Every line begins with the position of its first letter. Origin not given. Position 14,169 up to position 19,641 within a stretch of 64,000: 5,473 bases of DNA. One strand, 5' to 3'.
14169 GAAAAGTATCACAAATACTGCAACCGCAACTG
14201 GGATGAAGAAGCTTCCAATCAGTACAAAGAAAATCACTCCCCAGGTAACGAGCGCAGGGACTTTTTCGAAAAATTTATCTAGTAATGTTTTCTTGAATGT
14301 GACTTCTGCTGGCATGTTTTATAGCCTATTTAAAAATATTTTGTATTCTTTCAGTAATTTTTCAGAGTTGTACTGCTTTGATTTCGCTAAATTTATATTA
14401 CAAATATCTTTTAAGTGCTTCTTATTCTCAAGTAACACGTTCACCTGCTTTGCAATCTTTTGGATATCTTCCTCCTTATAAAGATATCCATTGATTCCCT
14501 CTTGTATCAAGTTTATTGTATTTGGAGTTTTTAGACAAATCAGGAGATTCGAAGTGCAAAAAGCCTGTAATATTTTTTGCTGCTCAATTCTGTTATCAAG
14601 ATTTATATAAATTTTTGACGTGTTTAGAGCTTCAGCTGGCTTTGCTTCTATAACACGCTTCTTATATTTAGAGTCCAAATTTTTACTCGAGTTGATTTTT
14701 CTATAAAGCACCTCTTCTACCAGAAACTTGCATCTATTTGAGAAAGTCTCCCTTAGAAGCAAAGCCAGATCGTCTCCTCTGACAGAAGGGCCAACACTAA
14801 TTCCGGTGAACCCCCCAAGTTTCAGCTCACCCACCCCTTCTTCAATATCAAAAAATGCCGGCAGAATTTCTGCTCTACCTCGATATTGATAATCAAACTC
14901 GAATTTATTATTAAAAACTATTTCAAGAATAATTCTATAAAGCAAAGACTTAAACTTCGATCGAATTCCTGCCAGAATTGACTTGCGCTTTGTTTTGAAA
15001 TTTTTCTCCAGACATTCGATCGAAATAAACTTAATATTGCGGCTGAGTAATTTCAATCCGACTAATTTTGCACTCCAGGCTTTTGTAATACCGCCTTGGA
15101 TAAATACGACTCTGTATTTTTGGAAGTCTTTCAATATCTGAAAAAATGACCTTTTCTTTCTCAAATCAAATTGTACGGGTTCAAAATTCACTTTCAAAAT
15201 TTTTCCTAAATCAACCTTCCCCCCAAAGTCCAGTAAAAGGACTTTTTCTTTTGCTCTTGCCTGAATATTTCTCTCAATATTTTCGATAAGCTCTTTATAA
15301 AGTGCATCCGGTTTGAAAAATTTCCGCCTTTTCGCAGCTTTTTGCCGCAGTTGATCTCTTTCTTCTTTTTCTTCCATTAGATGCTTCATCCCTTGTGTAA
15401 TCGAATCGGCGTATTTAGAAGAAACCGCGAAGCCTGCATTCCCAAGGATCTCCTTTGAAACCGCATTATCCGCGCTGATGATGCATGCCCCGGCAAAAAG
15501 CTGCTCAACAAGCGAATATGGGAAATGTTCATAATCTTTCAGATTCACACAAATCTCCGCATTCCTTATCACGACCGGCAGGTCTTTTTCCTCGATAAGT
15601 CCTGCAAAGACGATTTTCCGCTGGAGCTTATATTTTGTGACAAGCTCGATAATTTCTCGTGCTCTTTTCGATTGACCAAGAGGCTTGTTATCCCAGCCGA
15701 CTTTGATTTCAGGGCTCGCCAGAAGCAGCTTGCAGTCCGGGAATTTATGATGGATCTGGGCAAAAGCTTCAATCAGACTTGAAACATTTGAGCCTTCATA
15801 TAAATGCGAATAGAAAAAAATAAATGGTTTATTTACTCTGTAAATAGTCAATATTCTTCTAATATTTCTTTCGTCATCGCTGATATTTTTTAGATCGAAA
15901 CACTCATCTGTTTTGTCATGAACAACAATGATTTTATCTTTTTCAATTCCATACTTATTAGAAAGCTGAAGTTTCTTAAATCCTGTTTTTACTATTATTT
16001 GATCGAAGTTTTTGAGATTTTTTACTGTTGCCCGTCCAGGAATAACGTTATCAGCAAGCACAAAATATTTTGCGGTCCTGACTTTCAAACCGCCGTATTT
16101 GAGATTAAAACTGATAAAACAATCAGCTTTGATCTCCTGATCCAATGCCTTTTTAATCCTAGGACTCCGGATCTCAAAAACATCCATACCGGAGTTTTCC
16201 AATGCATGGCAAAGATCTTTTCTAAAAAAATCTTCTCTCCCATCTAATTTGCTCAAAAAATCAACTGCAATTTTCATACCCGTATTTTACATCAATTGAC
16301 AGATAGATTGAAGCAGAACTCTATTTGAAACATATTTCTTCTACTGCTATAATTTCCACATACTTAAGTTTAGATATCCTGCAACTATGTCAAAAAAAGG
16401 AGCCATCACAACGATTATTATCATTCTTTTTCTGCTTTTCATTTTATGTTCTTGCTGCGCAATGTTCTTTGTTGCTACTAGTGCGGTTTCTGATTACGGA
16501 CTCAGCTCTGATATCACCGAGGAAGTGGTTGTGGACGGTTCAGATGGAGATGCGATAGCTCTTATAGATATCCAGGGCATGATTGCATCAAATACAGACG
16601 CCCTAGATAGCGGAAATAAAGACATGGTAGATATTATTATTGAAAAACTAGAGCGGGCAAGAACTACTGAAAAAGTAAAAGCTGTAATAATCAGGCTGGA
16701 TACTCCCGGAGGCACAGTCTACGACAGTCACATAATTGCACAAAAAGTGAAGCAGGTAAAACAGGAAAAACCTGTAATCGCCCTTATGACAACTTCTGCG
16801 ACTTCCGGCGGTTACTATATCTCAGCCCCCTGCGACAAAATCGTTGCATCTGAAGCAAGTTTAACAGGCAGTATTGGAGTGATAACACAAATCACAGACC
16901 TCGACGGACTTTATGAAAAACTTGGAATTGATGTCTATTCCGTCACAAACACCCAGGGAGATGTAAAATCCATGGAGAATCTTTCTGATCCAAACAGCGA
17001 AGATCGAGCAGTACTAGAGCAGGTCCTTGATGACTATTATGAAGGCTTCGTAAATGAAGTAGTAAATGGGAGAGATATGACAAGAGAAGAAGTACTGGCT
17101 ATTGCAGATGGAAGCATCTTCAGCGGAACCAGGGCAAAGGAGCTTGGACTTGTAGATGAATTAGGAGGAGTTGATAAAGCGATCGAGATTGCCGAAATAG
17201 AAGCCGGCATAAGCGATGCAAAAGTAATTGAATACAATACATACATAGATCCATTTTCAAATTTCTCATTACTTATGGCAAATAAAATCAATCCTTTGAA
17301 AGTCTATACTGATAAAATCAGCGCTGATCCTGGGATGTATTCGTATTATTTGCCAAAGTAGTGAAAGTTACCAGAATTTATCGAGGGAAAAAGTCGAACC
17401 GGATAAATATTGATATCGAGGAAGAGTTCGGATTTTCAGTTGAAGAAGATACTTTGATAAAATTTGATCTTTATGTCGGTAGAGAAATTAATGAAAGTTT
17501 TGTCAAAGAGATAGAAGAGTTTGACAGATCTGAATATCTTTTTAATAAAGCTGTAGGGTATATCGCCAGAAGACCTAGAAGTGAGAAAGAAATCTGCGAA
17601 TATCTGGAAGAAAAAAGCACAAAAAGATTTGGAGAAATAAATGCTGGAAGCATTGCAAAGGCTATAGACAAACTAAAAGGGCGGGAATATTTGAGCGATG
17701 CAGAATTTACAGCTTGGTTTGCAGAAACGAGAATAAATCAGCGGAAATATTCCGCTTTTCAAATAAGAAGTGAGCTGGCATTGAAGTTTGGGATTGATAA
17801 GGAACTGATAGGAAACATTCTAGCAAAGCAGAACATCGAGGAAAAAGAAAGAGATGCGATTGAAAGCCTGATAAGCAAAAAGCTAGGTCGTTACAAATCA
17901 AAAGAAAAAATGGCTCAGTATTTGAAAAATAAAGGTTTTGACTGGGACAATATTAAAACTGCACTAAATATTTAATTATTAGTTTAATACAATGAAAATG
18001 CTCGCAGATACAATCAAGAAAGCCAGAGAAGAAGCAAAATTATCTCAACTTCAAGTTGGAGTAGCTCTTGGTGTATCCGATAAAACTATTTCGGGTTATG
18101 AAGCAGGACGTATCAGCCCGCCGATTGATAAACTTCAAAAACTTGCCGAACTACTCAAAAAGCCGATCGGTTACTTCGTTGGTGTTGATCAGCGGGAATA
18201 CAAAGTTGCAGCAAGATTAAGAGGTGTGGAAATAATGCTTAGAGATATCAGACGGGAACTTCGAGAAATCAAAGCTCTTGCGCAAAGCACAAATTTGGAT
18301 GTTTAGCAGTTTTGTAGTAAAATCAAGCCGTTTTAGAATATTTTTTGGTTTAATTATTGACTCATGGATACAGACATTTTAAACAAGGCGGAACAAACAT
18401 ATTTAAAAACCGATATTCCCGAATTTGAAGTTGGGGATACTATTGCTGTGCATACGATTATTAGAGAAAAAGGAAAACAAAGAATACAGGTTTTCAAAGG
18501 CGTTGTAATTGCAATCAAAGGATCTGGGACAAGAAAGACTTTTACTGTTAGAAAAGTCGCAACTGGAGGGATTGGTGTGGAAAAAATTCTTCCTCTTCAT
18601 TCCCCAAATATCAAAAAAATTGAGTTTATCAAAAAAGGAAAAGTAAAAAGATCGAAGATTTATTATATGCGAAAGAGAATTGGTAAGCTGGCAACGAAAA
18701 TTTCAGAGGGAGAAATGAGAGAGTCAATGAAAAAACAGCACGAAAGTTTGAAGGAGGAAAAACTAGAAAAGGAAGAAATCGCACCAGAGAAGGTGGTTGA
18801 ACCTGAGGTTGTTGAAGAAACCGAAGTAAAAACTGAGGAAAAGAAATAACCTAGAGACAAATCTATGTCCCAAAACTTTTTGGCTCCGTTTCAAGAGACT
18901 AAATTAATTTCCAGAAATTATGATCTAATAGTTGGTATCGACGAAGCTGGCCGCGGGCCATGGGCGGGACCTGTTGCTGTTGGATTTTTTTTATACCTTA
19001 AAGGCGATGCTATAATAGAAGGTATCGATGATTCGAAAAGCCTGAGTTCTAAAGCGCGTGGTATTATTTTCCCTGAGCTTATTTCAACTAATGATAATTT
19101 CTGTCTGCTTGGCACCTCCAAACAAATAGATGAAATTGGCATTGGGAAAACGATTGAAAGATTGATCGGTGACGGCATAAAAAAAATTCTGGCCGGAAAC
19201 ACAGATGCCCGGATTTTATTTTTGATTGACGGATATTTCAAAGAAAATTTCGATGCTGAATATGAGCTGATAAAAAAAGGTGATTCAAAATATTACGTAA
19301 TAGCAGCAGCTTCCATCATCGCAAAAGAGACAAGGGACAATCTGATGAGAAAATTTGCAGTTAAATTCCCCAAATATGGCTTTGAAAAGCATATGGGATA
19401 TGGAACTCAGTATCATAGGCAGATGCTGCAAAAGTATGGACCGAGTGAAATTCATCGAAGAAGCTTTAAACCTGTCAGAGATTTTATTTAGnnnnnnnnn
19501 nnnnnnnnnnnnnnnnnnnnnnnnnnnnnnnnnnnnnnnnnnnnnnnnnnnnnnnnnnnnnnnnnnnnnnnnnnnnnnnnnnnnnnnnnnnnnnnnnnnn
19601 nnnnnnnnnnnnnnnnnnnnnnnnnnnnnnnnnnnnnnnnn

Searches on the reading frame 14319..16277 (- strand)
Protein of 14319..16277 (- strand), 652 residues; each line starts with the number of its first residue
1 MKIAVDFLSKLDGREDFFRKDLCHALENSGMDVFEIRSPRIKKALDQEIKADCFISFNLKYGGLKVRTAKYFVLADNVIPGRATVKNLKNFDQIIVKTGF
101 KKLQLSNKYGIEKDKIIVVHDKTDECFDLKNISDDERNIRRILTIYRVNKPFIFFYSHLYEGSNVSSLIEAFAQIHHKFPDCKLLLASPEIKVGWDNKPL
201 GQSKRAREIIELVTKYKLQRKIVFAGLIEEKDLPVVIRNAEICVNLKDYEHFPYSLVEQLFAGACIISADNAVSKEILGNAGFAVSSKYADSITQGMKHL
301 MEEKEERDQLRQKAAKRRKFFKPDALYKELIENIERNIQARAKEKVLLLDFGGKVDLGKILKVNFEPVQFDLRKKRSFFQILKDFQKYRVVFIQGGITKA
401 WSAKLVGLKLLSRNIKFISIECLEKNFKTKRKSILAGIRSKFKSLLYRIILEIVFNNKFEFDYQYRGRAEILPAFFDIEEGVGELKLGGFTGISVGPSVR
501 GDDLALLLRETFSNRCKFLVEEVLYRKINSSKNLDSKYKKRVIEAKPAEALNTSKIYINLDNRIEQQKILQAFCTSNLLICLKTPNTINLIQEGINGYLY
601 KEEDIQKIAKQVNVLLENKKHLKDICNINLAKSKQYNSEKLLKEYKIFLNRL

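Call 9: search_protein_families(library=pfam, proteins=[window:14319-16277:-], max_evalue=0.001)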
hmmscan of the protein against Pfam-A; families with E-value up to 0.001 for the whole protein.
window:14319-16277:- (652 aa): 3 families
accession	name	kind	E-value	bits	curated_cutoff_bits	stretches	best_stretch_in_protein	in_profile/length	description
PF00534.26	Glycos_transf_1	-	1.7e-25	90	26.4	1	148-317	13-172/172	Glycosyl transferases group 1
PF13692.12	Glyco_trans_1_4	-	1.2e-15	58.5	27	1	151-302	2-141/142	Glycosyl transferases group 1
PF13524.12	Glyco_trans_1_2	-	1.1e-05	25.9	25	0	181-317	14-128/144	Glycosyl transferase-like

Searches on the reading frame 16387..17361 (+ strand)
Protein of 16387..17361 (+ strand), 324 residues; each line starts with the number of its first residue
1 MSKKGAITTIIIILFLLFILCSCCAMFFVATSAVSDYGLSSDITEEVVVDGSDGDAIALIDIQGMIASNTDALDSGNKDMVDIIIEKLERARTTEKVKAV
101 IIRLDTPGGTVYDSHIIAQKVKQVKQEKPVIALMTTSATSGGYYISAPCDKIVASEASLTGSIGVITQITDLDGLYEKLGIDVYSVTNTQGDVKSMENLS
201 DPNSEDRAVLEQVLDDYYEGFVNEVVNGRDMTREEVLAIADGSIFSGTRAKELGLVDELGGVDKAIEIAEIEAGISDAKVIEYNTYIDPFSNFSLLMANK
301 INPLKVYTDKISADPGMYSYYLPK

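Call 9: search_protein_families(library=pfam, proteins=[window:16387-17361:+], max_evalue=0.001)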
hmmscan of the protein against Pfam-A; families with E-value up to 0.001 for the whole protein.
window:16387-17361:+ (324 aa): 3 families
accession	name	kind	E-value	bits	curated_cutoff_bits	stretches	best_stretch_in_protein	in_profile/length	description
PF01343.23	Peptidase_S49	-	4.3e-41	140.9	24.9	1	123-275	2-153/154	Peptidase family S49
PF25145.1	NfeD1b_N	-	2.5e-09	37.4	40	1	88-168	23-100/189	NfeD1b, N-terminal domain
PF01972.22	SDH_protease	-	0.00097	18.7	31.3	1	89-163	82-155/286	ClpP-like SDH-type serine proteinase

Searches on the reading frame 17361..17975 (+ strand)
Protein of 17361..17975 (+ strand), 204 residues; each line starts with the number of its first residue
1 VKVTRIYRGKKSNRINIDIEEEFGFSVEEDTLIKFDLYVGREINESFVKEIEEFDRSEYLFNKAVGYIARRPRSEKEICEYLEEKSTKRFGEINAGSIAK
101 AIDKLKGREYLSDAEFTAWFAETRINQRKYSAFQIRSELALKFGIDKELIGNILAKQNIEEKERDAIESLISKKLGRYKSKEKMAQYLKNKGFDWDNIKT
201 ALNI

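Call 9: search_protein_families(library=pfam, proteins=[window:17361-17975:+], max_evalue=0.001)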
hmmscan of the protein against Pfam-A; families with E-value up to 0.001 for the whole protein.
window:17361-17975:+ (204 aa): 3 families
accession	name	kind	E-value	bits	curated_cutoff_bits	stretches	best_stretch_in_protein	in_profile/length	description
PF21982.2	RecX_HTH1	-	3.6e-12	46.5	26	1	61-85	2-26/40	RecX, first three-helix domain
PF02631.22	RecX_HTH2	-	8.2e-10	39.2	26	1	112-150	1-38/42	RecX, second three-helix domain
PF21981.2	RecX_HTH3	-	7.1e-06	26.5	26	1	165-202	5-48/48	RecX, third three-helix domain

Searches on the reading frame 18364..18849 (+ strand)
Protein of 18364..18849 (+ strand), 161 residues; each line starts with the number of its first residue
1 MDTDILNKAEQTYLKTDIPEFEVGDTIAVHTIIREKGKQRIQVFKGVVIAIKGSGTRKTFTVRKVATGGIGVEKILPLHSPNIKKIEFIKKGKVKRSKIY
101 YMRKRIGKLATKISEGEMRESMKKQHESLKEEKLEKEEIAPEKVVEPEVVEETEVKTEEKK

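Call 9: search_protein_families(library=pfam, proteins=[window:18364-18849:+], max_evalue=0.001)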
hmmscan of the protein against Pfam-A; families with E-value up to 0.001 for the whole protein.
window:18364-18849:+ (161 aa): 1 family
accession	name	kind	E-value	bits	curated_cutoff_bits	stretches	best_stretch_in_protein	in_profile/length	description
PF01245.26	Ribosomal_L19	-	2.2e-40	137.5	22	1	5-113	2-108/111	Ribosomal protein L19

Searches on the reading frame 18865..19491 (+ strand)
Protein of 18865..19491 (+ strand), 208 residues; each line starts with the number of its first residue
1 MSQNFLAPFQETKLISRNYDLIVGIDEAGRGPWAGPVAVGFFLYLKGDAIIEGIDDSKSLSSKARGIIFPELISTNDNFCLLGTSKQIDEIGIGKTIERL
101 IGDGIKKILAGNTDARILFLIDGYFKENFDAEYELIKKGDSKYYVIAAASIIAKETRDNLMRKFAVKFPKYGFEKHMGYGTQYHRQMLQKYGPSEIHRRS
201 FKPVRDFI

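Call 9: search_protein_families(library=pfam, proteins=[window:18865-19491:+], max_evalue=0.001)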
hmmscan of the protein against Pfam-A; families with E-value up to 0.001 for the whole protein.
window:18865-19491:+ (208 aa): 1 family
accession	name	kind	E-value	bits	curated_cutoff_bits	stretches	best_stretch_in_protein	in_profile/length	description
PF01351.25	RNase_HII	-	8e-29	101.4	25.8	1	23-203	1-198/199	Ribonuclease HII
